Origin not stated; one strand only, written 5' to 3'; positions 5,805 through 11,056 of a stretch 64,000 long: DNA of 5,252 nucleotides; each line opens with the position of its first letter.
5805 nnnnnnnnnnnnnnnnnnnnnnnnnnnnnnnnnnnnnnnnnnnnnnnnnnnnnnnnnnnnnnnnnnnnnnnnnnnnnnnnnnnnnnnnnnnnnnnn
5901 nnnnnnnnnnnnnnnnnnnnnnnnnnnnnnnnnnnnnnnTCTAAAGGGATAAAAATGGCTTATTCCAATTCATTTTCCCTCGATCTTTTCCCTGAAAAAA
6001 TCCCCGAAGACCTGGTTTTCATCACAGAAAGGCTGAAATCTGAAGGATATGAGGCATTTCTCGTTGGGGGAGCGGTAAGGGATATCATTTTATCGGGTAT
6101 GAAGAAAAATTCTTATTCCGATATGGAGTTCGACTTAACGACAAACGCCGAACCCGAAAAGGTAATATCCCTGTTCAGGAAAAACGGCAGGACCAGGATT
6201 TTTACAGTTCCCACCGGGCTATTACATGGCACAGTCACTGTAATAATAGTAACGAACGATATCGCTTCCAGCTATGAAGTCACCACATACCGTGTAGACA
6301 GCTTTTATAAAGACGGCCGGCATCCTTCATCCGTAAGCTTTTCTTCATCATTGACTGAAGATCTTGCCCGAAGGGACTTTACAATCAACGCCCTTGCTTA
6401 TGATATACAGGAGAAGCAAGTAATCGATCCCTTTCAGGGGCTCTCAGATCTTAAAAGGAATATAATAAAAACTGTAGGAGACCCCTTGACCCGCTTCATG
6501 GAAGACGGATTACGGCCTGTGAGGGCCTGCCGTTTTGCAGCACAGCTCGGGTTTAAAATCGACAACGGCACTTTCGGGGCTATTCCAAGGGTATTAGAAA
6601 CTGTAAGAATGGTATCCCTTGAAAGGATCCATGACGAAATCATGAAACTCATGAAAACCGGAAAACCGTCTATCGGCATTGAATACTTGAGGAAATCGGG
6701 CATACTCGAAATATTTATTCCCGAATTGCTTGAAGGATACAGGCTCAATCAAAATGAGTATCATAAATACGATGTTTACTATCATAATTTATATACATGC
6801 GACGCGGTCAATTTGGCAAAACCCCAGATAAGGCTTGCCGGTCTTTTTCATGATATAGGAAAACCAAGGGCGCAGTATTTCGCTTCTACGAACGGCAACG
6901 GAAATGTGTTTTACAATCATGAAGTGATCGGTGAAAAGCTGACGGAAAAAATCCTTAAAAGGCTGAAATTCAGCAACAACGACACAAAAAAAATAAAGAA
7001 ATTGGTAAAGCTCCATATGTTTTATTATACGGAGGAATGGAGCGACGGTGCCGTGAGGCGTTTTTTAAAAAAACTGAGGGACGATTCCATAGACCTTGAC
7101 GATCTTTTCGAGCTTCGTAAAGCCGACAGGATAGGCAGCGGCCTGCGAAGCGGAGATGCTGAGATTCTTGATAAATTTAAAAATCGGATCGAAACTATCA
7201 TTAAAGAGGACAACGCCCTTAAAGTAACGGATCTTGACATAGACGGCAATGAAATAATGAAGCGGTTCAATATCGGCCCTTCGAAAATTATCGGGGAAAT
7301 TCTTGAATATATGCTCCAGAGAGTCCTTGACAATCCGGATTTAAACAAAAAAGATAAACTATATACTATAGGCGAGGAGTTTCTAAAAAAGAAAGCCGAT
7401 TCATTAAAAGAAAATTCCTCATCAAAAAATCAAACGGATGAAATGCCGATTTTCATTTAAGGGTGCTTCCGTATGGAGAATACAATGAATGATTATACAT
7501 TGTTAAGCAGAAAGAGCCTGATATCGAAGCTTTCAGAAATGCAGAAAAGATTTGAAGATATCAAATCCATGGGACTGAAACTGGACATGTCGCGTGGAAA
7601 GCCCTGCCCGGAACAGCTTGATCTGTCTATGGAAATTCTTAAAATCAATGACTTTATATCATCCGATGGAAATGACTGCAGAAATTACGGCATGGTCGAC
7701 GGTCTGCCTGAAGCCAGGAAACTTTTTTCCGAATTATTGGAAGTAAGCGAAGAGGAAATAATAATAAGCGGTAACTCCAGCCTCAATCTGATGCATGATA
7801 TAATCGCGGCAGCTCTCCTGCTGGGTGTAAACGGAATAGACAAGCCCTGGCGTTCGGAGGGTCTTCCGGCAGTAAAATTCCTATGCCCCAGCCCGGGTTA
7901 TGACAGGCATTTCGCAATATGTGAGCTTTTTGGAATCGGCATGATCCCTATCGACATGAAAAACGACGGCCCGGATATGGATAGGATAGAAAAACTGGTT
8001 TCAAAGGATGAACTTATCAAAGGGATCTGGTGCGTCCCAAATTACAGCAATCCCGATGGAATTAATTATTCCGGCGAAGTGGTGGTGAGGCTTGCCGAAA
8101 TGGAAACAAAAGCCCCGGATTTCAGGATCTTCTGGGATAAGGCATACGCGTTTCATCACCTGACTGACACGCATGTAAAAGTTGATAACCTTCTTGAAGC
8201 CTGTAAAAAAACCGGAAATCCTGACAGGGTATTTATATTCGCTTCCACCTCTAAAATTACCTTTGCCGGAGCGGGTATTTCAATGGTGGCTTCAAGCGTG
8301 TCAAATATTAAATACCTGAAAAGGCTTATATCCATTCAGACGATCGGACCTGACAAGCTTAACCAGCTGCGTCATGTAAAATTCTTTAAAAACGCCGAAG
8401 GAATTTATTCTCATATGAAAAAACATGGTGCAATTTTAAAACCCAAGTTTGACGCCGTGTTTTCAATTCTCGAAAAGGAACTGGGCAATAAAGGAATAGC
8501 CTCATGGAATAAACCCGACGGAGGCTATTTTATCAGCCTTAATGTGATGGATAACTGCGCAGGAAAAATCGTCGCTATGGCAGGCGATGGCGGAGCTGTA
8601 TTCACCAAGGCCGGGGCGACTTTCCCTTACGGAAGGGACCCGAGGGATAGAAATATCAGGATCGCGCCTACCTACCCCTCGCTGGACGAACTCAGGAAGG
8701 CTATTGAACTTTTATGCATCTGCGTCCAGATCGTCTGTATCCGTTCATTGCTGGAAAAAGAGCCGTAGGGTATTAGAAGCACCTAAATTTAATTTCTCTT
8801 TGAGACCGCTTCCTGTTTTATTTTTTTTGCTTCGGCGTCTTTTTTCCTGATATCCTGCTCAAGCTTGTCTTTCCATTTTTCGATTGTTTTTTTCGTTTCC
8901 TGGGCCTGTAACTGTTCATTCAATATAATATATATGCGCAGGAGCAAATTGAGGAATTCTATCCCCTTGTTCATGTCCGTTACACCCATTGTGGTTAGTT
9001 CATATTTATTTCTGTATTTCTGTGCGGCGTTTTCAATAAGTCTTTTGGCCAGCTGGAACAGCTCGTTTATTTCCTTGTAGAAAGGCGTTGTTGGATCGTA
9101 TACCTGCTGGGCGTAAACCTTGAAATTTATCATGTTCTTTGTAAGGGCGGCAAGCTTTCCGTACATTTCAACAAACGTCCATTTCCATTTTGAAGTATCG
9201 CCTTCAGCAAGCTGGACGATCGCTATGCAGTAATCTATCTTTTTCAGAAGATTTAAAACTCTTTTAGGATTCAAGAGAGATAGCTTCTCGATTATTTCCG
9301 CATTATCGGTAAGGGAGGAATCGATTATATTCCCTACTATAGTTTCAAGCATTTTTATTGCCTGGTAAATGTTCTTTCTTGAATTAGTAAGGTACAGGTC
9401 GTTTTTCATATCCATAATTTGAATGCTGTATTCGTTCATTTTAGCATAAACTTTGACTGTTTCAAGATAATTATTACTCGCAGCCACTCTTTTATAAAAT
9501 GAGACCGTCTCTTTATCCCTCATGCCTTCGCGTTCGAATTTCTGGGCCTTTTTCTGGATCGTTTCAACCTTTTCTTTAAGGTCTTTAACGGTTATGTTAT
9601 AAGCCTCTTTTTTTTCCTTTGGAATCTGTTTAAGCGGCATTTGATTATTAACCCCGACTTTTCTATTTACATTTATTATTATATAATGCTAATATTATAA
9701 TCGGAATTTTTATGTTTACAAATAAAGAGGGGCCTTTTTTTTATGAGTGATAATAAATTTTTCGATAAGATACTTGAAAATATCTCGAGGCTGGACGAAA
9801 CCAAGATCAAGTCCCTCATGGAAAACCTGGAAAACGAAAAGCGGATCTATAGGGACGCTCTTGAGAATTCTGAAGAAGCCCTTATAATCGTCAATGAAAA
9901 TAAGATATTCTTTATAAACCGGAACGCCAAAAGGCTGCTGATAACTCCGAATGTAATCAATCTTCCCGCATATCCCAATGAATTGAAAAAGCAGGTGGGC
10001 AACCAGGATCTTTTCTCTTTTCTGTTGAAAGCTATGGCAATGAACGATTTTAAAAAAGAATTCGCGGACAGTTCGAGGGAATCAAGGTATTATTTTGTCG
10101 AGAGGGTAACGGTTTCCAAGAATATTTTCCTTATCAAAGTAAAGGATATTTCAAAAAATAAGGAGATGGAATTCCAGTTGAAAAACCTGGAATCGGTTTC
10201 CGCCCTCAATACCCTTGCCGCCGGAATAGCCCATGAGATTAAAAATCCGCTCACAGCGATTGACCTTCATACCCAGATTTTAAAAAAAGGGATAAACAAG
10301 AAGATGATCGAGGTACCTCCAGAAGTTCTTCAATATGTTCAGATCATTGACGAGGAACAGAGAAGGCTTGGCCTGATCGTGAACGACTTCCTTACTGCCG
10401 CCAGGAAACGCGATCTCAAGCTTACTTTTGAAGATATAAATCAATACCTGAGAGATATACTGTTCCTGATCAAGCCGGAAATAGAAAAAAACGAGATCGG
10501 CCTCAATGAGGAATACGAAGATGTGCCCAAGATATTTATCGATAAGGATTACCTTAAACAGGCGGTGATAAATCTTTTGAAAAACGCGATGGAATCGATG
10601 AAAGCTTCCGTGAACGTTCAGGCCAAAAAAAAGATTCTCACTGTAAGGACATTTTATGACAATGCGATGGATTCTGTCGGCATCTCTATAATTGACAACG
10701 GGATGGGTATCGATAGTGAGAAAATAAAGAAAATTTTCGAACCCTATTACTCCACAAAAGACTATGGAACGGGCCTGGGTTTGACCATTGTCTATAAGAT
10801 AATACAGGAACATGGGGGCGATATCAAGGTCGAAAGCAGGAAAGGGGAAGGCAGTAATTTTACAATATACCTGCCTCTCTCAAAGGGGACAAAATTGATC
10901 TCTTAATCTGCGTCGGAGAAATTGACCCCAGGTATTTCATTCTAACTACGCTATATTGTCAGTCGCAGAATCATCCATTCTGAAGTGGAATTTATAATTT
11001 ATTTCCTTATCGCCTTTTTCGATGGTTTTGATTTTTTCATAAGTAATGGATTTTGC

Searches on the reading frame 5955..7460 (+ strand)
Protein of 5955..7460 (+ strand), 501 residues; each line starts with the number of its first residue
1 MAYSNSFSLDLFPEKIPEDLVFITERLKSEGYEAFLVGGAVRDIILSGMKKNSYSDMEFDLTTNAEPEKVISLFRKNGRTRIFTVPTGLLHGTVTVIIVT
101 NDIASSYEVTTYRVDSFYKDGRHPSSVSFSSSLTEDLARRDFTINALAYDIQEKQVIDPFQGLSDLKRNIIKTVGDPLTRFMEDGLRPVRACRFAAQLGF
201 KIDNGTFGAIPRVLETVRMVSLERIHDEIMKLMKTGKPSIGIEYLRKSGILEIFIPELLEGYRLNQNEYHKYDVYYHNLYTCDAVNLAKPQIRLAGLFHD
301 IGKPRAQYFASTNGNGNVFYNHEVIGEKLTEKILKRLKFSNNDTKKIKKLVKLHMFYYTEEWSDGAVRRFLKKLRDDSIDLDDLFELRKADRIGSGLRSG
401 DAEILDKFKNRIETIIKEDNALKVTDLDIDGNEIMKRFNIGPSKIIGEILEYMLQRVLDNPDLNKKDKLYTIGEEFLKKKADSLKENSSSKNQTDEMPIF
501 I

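Call 62: search_protein_families(library=pfam, proteins=[window:5955-7460:+], max_evalue=0.00001)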
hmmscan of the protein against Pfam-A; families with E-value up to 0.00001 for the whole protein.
window:5955-7460:+ (501 aa): 4 families
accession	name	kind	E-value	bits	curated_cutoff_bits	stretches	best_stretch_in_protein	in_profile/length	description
PF01743.26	PolyA_pol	-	6.9e-34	117.3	23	1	34-171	1-125/126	Poly A polymerase head domain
PF12627.12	PolyA_pol_RNAbd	-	1.3e-14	54.2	22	1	199-258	1-60/64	Probable RNA and SrmB- binding site of polymerase A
PF13735.12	tRNA_NucTran2_2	-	2.7e-09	37.6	27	1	328-469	22-145/149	tRNA nucleotidyltransferase domain 2 putative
PF01966.28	HD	-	5.6e-09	36.7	22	1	282-368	16-93/116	HD domain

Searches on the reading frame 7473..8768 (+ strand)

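Call 62: search_protein_families(library=pfam, proteins=[window:7473-8768:+], max_evalue=0.00001)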
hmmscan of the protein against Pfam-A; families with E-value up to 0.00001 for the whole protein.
window:7473-8768:+ (431 aa): 2 families
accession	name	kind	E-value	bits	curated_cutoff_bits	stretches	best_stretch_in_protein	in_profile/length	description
PF12897.13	Asp_aminotransf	-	2.4e-169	564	27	1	12-427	2-418/421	Aspartate amino-transferase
PF00155.27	Aminotran_1_2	-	8.1e-11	42.1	19.7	1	58-347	26-300/361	Aminotransferase class I and II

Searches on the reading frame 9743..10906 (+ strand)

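Call 62: search_protein_families(library=pfam, proteins=[window:9743-10906:+], max_evalue=0.00001)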
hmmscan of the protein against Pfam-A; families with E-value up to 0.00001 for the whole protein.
window:9743-10906:+ (387 aa): 2 families
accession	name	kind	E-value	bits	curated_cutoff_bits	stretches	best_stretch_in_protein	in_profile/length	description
PF02518.31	HATPase_c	-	8.2e-25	87.9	26.4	1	267-380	2-110/111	Histidine kinase-, DNA gyrase B-, and HSP90-like ATPase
PF00512.31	HisKA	-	1.5e-15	57.4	26.9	1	155-223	2-64/66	His Kinase A (phospho-acceptor) domain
